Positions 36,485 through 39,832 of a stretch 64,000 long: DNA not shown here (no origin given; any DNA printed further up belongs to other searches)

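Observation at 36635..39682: The diversified protein is a transmembrane Ser/Thr kinase: a candidate hypervariable receptor kinase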

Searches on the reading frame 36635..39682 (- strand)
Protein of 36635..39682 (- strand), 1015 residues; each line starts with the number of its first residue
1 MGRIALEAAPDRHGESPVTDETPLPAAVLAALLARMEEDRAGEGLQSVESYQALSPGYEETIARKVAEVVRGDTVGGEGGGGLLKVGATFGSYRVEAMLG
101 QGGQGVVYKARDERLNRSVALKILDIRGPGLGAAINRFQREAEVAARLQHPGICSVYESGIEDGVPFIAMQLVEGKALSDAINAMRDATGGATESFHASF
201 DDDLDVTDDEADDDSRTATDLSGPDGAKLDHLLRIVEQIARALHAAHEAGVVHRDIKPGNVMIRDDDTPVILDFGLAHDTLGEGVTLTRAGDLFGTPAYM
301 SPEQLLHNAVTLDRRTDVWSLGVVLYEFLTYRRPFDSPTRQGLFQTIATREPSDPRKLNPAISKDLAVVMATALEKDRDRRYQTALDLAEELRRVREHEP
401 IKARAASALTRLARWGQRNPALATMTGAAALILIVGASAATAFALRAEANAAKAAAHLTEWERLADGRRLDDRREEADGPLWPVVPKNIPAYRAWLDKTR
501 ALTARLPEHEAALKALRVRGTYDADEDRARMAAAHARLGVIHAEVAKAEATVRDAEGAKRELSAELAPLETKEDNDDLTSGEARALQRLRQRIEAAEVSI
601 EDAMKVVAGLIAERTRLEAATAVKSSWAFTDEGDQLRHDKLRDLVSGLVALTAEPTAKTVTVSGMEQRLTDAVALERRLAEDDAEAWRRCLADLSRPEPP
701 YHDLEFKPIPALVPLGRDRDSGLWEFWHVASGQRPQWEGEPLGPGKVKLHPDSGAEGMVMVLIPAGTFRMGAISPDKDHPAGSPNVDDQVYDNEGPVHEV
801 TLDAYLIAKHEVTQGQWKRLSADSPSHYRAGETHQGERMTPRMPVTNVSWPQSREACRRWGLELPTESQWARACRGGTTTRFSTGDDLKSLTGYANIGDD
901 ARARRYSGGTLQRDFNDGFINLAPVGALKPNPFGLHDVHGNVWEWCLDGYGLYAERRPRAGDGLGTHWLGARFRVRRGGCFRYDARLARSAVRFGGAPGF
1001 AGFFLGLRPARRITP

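Call 6: search_protein_families(library=pfam, proteins=[window:36635-39682:-], max_evalue=0.01)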
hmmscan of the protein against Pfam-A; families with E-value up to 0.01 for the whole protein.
window:36635-39682:- (1015 aa): 7 families
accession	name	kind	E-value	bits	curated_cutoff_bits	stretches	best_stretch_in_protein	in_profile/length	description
PF03781.23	FGE-sulfatase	-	3e-41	142.2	23.3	1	760-1011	5-255/255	Sulfatase-modifying factor enzyme 1-like domain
PF00069.31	Pkinase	-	1.1e-40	140.2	31.7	1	93-383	1-253/263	Protein kinase domain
PF07714.23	PK_Tyr_Ser-Thr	-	3.1e-27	96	23.1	1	95-383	3-250/258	Protein tyrosine and serine/threonine kinase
PF01636.29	APH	-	2.5e-11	44.3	23.2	1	133-278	35-198/239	Phosphotransferase enzyme family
PF03109.22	ABC1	-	0.00074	19.2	22.9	1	242-279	179-216/244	ABC1 atypical kinase-like domain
PF17667.7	Pkinase_fungal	-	0.0012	18.1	24.1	1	232-307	288-370/387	Fungal protein kinase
PF15496.11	DUF4646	-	0.0054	17.8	23.4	0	913-947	27-61/126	Domain of unknown function (DUF4646)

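Call 10: find_homologous_proteins(query=window:36635-39682:-, max_evalue=1e-10)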
Query window:36635-39682:- (1015 aa): 7516 proteins with E <= 1e-10 among 8000 candidates; the best 120 are listed.
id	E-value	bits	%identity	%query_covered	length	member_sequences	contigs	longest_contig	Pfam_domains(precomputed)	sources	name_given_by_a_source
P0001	0.0e+0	2253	100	98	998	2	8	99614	PF07714.24,PF00069.32,PF03781.23,PF01636.30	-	-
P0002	0.0e+0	1305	64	91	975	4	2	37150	PF07714.24,PF00069.32,PF03781.23,PF14531.13,PF01636.30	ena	-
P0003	0.0e+0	1174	57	91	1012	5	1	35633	PF07714.24,PF00069.32,PF03781.23,PF14531.13,PF01636.30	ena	-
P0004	6.5e-296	1003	46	91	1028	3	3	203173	PF07714.24,PF00069.32,PF03781.23,PF14531.13,PF01636.30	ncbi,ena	-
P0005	3.2e-295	1000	60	45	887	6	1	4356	PF07714.24,PF00069.32,PF03781.23,PF14531.13,PF01636.30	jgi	-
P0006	5.6e-281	953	58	47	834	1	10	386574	PF07714.24,PF00069.32,PF03109.23,PF03781.23,PF14531.13,PF01636.30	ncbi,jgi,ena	-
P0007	2.2e-273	928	47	98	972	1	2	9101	PF07714.24,PF00069.32,PF03109.23,PF03781.23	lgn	-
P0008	1.0e-271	923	51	89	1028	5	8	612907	PF07714.24,PF00069.32,PF03781.23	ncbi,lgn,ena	-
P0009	1.4e-269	915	50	91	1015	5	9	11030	PF07714.24,PF00069.32,PF03781.23,PF01636.30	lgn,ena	-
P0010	3.5e-244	831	47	91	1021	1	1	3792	PF07714.24,PF00069.32,PF03781.23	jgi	jgi:serine/threonine protein kinase/formylglycine-generating enzyme required for sulfatase activity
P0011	7.9e-242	824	43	97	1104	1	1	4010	PF07714.24,PF00069.32,PF03109.23,PF03781.23,PF17667.8,PF01636.30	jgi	jgi:serine/threonine protein kinase/formylglycine-generating enzyme required for sulfatase activity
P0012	7.0e-228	777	43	99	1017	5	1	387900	PF07714.24,PF00069.32,PF03781.23,PF14531.13,PF01636.30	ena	-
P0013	7.2e-222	758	43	97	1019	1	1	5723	PF07714.24,PF00069.32,PF03781.23,PF17667.8,PF01636.30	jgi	jgi:serine/threonine protein kinase/formylglycine-generating enzyme required for sulfatase activity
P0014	1.9e-219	749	44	97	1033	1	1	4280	PF07714.24,PF00069.32,PF03109.23,PF03781.23,PF01636.30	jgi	-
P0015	5.7e-216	738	43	98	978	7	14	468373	PF07714.24,PF00069.32,PF03781.23,PF01636.30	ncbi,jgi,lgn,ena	-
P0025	3.3e-193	663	41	97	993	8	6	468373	PF07714.24,PF00069.32,PF03109.23,PF03781.23,PF01636.30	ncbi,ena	-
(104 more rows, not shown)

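Call 19: search_solved_structures(query=window:36635-39682:-, max_evalue=0.00001, show_alignments=2)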
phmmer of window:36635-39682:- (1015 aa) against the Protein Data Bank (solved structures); distinct sequences matched with E-value up to 0.00001: 2323 (the best 60 are shown).
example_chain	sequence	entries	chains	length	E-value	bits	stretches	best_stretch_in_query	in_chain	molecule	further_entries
1mru_A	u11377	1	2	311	5.4e-43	150.5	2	232-415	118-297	Probable serine/threonine-protein kinase pknB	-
3orm_A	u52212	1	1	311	1.4e-42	149.1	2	232-415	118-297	Serine/threonine protein kinase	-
3f61_A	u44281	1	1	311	5.2e-42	147.2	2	232-415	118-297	Serine/threonine-protein kinase pknB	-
3ori_A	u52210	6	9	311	6.9e-42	146.8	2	232-415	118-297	Serine/threonine protein kinase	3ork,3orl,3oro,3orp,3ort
5u94_A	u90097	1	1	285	2.2e-41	145.1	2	232-397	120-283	Serine/threonine-protein kinase PknB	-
3f69_A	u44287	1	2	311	2.5e-41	144.9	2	232-415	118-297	Serine/threonine-protein kinase pknB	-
6b2p_A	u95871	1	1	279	3.5e-41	144.5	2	232-396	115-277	Serine/threonine-protein kinase PknB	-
1o6y_A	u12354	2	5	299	4.1e-41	144.2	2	232-396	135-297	SERINE/THREONINE-PROTEIN KINASE PKNB | Probable serine/threonine-protein kinase pknB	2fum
6i2p_A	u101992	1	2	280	3.1e-40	141.3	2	232-396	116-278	Serine/threonine-protein kinase PknB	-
9tmq_A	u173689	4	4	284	2.5e-35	125.1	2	228-396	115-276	Serine/threonine-protein kinase PknA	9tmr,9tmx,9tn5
4ow8_A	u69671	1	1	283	2.6e-35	125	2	228-396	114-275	Serine/threonine-protein kinase PknA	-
6b2q_A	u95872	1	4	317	2.9e-35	124.8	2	228-396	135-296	Serine/threonine-protein kinase PknA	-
4x3f_A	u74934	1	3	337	3.9e-35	124.4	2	228-397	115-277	Serine/threonine-protein kinase PknA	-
2h34_A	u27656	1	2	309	4.5e-35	124.2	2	233-390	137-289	Serine/threonine-protein kinase pknE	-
9ymt_A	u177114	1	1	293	5.8e-33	117.2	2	229-396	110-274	Serine/Threonine Kinase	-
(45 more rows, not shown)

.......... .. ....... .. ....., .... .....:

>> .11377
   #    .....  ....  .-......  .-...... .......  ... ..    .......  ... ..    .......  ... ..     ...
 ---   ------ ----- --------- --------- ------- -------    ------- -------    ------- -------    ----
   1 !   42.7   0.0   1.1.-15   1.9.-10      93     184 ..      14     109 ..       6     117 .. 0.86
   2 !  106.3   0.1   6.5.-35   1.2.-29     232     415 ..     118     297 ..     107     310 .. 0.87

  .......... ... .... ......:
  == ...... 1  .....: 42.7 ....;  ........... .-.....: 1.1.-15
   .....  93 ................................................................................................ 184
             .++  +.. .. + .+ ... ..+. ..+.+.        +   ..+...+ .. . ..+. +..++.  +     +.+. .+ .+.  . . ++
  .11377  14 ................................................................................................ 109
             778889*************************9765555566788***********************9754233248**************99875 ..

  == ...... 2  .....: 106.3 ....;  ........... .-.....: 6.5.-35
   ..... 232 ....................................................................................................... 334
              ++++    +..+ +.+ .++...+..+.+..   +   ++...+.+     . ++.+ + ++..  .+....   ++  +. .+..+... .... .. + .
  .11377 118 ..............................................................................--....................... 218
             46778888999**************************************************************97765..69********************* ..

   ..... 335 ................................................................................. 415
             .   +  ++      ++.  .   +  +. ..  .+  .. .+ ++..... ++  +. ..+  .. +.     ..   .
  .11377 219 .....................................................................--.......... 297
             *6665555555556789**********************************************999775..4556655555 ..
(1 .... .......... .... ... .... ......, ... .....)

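Call 21: list_cluster_members(proteins=[P0001])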
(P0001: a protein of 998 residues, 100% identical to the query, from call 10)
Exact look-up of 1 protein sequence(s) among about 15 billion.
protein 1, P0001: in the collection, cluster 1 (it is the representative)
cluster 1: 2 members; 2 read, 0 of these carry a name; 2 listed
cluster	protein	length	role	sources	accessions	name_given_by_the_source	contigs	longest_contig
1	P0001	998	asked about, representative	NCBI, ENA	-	-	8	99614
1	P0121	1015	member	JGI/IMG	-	-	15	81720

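Call 22: find_encoding_contigs(protein=P0121, flank=6000, max_places=10)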
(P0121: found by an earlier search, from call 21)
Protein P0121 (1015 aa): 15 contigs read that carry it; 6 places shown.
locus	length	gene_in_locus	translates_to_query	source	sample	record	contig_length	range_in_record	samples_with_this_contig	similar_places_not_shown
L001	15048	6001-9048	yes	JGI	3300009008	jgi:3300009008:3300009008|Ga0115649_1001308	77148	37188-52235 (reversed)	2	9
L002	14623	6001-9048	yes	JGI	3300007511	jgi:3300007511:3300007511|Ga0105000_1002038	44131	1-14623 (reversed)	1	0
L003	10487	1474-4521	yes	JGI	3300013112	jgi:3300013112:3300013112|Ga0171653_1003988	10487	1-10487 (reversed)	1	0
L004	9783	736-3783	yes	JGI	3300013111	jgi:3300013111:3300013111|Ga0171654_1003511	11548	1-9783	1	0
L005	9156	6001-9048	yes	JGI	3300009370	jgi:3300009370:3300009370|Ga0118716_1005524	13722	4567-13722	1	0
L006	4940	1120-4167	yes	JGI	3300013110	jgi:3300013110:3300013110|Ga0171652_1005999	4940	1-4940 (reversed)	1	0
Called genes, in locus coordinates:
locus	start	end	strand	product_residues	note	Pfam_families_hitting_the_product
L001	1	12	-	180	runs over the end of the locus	PF13513:HEAT_EZ (faint), PF13646:HEAT_2, PF02985:HEAT (faint)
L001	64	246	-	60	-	-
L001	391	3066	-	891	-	PF02369:Big_1 (faint), PF13620:CarboxypepD_reg (faint), PF17789:MG4 (faint)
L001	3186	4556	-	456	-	PF25990:Beta-barrel_YknX (weak), PF25954:Beta-barrel_RND_2 (faint), PF25967:RND-MFP_C (faint), PF25975:CzcB_C, PF25989:YknX_C (weak)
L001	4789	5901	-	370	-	-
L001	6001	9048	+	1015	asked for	PF00069:Pkinase, PF07714:PK_Tyr_Ser-Thr, PF01636:APH, PF03781:FGE-sulfatase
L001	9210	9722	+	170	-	PF00570:HRDC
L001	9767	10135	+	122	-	PF22296:bAvd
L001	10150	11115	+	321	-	PF00078:RVT_1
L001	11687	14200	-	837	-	PF13646:HEAT_2 (faint), PF02985:HEAT (faint)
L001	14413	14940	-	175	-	PF01202:SKI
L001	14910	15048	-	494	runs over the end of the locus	PF01487:DHquinase_I, PF08501:Shikimate_dh_N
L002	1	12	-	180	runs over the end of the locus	PF13513:HEAT_EZ (faint), PF13646:HEAT_2, PF02985:HEAT (faint)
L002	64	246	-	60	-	-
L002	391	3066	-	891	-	PF02369:Big_1 (faint), PF13620:CarboxypepD_reg (faint), PF17789:MG4 (faint)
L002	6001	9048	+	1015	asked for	PF00069:Pkinase, PF07714:PK_Tyr_Ser-Thr, PF01636:APH, PF03781:FGE-sulfatase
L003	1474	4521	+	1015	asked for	PF00069:Pkinase, PF07714:PK_Tyr_Ser-Thr, PF01636:APH, PF03781:FGE-sulfatase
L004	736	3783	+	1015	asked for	PF00069:Pkinase, PF07714:PK_Tyr_Ser-Thr, PF01636:APH, PF03781:FGE-sulfatase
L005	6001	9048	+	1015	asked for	PF00069:Pkinase, PF07714:PK_Tyr_Ser-Thr, PF01636:APH, PF03781:FGE-sulfatase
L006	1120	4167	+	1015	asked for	PF00069:Pkinase, PF07714:PK_Tyr_Ser-Thr, PF01636:APH, PF03781:FGE-sulfatase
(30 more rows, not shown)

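Call 23: find_encoding_contigs(protein=P0002, flank=6000, max_places=4)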
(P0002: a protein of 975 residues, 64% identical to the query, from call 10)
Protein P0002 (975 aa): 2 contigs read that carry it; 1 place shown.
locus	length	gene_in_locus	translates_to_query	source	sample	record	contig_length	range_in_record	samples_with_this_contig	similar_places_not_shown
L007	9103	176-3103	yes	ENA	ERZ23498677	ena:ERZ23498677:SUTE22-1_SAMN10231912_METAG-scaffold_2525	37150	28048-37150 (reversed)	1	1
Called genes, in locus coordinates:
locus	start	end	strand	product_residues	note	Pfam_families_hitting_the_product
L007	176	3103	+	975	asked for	PF00069:Pkinase, PF01636:APH, PF07714:PK_Tyr_Ser-Thr, PF14531:Kinase-like (faint), PF03781:FGE-sulfatase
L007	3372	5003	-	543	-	PF03065:Glyco_hydro_57, PF09210:BE_C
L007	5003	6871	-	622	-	PF08323:Glyco_transf_5, PF13439:Glyco_transf_4 (faint), PF00534:Glycos_transf_1, PF13692:Glyco_trans_1_4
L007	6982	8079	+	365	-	-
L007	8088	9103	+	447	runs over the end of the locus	PF14403:CP_ATPgrasp_2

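Call 27: find_related_loci(query=A3, collection=genome_contigs, flank=10000)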
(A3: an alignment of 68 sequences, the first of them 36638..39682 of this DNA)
Query A3 (1015 aa) in genome_contigs; peptide patterns used: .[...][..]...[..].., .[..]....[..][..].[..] (x = any residue, [..] = any of these).
600 stretches matched a pattern (row limit reached: there are more); 592 encode a relative of the query (tblastn E <= 1e-3); the best 80 are kept; 80 distinct loci.
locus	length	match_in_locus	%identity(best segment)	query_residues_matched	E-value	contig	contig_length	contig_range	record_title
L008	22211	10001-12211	48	86-946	1e-107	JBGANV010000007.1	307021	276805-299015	MAG: Planctomycetota bacterium isolate MAG_MBR_H10.41 MBRH10-41_opera_contig_144, whole genome shotgun sequence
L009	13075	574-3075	39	22-1013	5e-77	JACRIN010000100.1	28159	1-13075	MAG: Planctomycetota bacterium isolate NC_groundwater_1804_Pr3_B-0.1um_70_16 SR-2_scaffold_141_3650197, whole genome sho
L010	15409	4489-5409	38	90-436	2e-56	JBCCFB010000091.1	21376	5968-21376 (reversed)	MAG: Planctomycetota bacterium isolate P01_B01_bin.120 k141_2987072_length_21376_cov_8.9905, whole genome shotgun sequen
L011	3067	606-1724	37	88-454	7e-56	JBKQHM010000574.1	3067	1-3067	MAG: Isosphaeraceae bacterium isolate SEr2D2E2F__bin_107 SEr2D2E2F_000000217696, whole genome shotgun sequence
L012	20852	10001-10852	37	86-396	2e-53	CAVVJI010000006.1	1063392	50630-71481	MAG: Candidatus Acidoferrales bacterium isolate MFD01689.bin.2.12 genome assembly, contig: contig_31977, whole genome sh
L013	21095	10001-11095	35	90-443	1e-53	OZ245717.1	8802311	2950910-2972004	MAG: Gemmataceae bacterium isolate a1969a84-6968-4215-8892-50c3549db43c genome assembly, chromosome: 1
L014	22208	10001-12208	38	90-961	8e-54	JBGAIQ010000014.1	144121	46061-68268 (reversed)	MAG: Planctomycetota bacterium isolate MAG_AAO_H125.15 AAOH125-15_opera_contig_502, whole genome shotgun sequence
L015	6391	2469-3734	34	93-505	6e-54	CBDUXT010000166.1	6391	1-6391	MAG TPA_asm: uncultured bacterium isolate SRR22302371_binner23_Refined_2 genome assembly, contig: ERZ26661859.11612, who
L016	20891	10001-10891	39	87-407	3e-52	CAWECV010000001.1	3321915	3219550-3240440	MAG: uncultured Acidobacteriota bacterium isolate MFD03399.bin.1.26 genome assembly, contig: contig_3267, whole genome s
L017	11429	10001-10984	34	90-461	5e-52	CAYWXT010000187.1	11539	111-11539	MAG TPA_asm: uncultured Pirellulaceae bacterium isolate SRP284430_co1_210 genome assembly, contig: NODE_4007_length_1153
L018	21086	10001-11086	36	67-464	5e-52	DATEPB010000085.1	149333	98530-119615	MAG TPA_asm: Pyrinomonadaceae bacterium isolate SMAG_U9010 k141_1376645, whole genome shotgun sequence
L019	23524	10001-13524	38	84-397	2e-51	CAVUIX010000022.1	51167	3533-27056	MAG: uncultured Acidobacteriota bacterium isolate MFD02199.bin.2.111 genome assembly, contig: contig_36356, whole genome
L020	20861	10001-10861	40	86-396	1e-51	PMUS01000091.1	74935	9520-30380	MAG: Acidobacteria bacterium isolate palsa_146 73.20110700_P3M.6_contig_9970, whole genome shotgun sequence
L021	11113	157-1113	37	86-439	2e-51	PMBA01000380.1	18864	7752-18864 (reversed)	MAG: Acidobacteriaceae bacterium isolate fen_338 73.20120700_E3M.96_contig_309189, whole genome shotgun sequence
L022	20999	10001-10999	36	86-451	4e-51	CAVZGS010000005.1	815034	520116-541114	MAG: uncultured Acidobacteriaceae bacterium isolate MFD04463.bin.2.175 genome assembly, contig: contig_4056, whole genom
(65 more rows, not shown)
